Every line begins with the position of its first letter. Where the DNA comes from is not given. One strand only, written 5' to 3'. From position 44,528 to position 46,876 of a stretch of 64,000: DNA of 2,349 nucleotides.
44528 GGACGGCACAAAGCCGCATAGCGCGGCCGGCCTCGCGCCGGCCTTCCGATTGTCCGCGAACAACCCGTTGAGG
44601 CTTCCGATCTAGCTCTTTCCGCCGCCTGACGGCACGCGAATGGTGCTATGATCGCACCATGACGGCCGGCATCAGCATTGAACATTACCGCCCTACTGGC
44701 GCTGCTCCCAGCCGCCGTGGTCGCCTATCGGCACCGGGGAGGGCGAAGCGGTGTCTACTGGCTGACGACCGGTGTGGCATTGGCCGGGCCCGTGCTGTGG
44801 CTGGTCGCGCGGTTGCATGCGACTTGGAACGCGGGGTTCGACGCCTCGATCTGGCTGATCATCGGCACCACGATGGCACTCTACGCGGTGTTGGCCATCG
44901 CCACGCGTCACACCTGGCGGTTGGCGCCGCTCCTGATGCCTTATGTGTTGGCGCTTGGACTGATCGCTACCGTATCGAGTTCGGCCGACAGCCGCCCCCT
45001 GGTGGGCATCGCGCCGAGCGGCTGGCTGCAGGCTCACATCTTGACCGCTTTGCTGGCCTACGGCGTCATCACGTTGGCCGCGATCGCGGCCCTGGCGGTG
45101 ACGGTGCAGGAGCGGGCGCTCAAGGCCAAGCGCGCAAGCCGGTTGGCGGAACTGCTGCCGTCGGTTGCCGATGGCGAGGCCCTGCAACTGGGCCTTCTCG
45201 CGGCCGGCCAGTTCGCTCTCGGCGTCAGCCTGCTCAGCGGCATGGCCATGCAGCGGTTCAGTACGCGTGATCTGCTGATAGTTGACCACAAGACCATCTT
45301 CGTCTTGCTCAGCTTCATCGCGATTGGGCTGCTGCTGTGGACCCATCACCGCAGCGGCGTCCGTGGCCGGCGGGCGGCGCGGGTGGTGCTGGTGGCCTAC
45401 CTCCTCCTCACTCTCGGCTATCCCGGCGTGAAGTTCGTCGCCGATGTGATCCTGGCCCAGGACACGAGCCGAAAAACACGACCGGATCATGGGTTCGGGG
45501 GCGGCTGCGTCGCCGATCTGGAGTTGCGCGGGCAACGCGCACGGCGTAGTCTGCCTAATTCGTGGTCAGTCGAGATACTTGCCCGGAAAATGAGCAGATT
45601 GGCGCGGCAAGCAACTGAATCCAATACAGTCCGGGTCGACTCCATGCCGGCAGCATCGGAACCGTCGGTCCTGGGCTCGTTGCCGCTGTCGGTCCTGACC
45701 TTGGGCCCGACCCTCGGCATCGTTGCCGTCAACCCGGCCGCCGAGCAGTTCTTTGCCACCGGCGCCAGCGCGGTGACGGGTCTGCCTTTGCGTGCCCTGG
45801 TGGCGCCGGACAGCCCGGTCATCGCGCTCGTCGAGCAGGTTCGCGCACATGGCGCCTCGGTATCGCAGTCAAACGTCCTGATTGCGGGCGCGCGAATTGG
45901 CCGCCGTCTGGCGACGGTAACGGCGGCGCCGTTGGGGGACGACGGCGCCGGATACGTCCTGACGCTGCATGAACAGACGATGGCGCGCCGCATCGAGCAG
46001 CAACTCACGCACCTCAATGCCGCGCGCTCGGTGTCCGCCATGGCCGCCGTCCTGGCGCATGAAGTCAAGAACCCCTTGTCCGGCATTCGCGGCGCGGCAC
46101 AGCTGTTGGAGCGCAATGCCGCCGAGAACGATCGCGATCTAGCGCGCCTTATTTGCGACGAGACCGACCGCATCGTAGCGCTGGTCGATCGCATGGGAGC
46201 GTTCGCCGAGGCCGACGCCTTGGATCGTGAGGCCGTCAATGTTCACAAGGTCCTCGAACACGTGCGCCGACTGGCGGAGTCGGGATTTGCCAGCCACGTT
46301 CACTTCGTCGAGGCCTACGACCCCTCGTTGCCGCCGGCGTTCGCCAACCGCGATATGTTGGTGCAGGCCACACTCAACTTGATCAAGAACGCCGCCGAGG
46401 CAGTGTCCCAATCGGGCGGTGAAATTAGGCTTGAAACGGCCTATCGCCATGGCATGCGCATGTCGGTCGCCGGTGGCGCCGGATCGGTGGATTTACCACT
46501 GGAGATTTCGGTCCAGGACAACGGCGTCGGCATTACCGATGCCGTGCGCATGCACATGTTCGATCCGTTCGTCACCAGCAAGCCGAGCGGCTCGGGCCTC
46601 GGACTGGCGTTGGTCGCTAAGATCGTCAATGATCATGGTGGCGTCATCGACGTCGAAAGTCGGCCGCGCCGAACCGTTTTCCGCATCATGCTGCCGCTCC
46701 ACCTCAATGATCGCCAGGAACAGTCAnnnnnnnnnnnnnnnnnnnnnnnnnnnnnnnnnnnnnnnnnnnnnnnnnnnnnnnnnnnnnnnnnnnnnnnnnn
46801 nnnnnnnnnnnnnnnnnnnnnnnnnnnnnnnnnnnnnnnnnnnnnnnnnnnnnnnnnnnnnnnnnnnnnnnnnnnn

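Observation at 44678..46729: YpjD-like 8-TM membrane protein read through in frame into NtrB: candidate membrane-anchored NtrB or lost stop codon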

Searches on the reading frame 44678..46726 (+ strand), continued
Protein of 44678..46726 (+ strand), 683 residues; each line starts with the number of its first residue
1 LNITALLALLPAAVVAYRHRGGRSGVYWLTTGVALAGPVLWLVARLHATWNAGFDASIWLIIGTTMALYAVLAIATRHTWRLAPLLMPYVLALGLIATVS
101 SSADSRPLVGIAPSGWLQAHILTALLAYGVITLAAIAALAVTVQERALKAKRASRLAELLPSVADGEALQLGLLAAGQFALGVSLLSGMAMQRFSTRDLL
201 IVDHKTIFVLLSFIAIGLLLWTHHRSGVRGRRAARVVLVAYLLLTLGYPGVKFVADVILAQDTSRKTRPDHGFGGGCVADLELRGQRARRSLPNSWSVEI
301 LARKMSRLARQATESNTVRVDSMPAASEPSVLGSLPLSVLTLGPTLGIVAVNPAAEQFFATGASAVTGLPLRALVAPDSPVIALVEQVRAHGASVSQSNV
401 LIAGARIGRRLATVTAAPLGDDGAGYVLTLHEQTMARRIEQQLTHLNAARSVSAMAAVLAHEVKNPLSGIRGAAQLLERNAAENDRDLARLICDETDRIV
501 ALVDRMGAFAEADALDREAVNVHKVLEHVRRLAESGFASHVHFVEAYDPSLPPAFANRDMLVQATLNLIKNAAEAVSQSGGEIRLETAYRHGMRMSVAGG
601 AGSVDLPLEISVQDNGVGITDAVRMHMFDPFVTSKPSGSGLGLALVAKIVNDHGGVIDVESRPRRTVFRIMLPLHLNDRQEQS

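Call 63: list_cluster_members(proteins=[P0001, P0002])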
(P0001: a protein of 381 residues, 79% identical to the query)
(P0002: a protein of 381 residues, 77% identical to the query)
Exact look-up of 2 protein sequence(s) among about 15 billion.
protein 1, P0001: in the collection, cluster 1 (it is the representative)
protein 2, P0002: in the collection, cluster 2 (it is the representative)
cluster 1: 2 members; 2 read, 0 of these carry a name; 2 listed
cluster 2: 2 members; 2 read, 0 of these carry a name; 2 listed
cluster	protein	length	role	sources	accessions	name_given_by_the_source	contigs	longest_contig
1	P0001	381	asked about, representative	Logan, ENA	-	-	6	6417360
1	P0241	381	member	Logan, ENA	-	-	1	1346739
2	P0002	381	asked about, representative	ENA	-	-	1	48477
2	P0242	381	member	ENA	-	-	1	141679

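Call 65: find_encoding_contigs(protein=P0242, flank=3000, max_places=3)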
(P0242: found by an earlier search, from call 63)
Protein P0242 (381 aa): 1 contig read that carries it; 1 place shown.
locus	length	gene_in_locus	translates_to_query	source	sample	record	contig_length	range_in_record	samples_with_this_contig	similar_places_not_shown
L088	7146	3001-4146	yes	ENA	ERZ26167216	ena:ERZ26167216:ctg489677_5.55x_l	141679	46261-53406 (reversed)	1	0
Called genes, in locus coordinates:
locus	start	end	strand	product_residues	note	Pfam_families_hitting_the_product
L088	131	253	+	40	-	-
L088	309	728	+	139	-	PF00043:GST_C, PF13410:GST_C_2, PF14497:GST_C_3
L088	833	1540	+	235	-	PF01694:Rhomboid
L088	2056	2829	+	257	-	PF04392:ABC_sub_bind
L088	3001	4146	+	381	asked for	PF00989:PAS (weak), PF08448:PAS_4, PF00512:HisKA, PF02518:HATPase_c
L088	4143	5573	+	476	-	PF00072:Response_reg, PF00158:Sigma54_activat, PF14532:Sigma54_activ_2, PF07724:AAA_2 (weak), PF07728:AAA_5 (weak), PF25601:AAA_lid_14, PF02954:HTH_8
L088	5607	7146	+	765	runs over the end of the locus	PF19312:NtrY_N, PF00672:HAMP, PF00989:PAS (weak), PF08448:PAS_4 (weak), PF00512:HisKA, PF02518:HATPase_c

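Call 67: search_protein_representatives(protein=window:44678-46726:+)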
Query: 683 residues. Proteins with E-value up to 0.001 (for the whole library): 615868; up to 1e-10: 217249; up to 1e-30: 1250. The best 150 are listed.
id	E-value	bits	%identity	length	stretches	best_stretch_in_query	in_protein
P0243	3.4e-112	392.8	55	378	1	326-678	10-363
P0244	7.2e-110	385.1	55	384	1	326-674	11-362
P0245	2.6e-107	376.7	53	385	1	317-679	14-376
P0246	1.0e-104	368.1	50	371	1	329-679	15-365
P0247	5.5e-99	349.2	49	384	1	332-675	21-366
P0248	2.9e-96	340.2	49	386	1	316-675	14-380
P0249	5.4e-96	339.3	45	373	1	327-677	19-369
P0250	2.5e-94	333.8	50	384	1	331-681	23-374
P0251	1.8e-91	324.4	47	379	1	329-678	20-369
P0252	6.4e-91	322.5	48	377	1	326-674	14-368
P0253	1.2e-90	321.6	50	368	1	327-674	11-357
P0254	1.3e-89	318.2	47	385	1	330-675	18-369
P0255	4.2e-88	313.2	45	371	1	316-675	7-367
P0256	8.5e-88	312.2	46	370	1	331-674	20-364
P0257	1.1e-87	311.8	50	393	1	334-679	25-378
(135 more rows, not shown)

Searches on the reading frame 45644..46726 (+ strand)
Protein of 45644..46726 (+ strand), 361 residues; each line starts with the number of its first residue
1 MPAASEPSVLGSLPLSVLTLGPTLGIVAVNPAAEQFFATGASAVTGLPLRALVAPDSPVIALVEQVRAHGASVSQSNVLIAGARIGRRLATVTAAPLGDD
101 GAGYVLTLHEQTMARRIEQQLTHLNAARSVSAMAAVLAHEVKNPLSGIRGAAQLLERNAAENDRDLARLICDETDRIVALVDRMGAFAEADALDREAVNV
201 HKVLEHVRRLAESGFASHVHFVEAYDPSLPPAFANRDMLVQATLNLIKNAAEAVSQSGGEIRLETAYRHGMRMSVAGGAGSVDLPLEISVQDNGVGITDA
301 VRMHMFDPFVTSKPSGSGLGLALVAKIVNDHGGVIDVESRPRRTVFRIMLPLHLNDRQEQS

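Call 4: search_protein_families(library=ncbifam, proteins=[window:45644-46726:+], max_evalue=0.01)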
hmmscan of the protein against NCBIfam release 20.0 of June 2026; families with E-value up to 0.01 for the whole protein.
window:45644-46726:+ (361 aa): 75 families (the best 25 are shown)
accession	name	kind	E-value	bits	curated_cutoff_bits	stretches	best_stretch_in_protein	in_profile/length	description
NF008293.1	PRK11073.1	equivalog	5.8e-58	196.8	240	1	7-352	10-347/349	nitrogen regulation protein NR(II)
NF008468.0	PRK11360.1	equivalog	1.2e-55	189.1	646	1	16-358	280-614/616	two-component system sensor histidine kinase AtoS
NF010411.0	PRK13837.1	equivalog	5.1e-36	124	647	1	104-353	424-676/828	two-component system VirA-like sensor kinase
NF007688.0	PRK10364.1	equivalog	6.8e-36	124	479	1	117-360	227-459/460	two-component system sensor histidine kinase ZraS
NF053867.1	SprKinKinDBac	equivalog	2.3e-28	98.9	775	1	107-353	266-498/500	sporulation kinase KinD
NF046026.1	HisKinCckACaul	equivalog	2.8e-28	98.4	1000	1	77-359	252-539/678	cell cycle histidine kinase CckA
NF052573.1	HisKinEspAMyxo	equivalog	3.2e-27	94.9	1400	1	23-351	273-610/755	serine histidine kinase EspA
NF008312.0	PRK11100.1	equivalog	2.3e-26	92.7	356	1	111-346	237-467/477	two-component system sensor histidine kinase CreC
NF052574.1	HisKinEspCMyxo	equivalog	1.1e-25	90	1200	1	99-352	386-637/785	serine histidine kinase EspC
NF046020.1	HisKinCckABruc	equivalog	1.3e-25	89.5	1000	1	109-359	459-714/868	cell cycle histidine kinase CckA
NF047466.1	hybrid_RR_LvrB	exception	1.1e-24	87.3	500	1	116-351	138-375/377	hybrid histidine kinase/response regulator LvrB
NF046044.1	PnpS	equivalog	1.6e-24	86.7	400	1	8-351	59-390/390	two-component system histidine kinase PnpS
NF047496.1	HK_LIC11548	equivalog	6.2e-22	78.1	750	1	129-352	359-589/589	LIC_11548 family sensor histidine kinase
TIGR02966.1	phoR_proteo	equivalog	4.4e-20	72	334.2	1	13-346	15-329/333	phosphate regulon sensor histidine kinase PhoR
NF041777.1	sens_FixL_Rhizob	equivalog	6.5e-20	71.2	850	1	106-352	236-481/485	sensor protein FixL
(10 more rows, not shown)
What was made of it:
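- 45590..46729 (+): ntrB (glnL): 379-aa soluble PAS-HisKA-HATPase_c kinase with its own start codon. ATG 45644 is a less likely alternative start. NF008293 scores 196.8 bits (call 4).
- On NtrB/GlnL (for the 45590-46729 product): 196.8 bits against a cutoff of 240 (call 4).
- Closest known: NtrB. Different: The score against the enterobacterial equivalog model is below cutoff (196.8 against 240, call 4), as expected for alphaproteobacterial NtrB.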
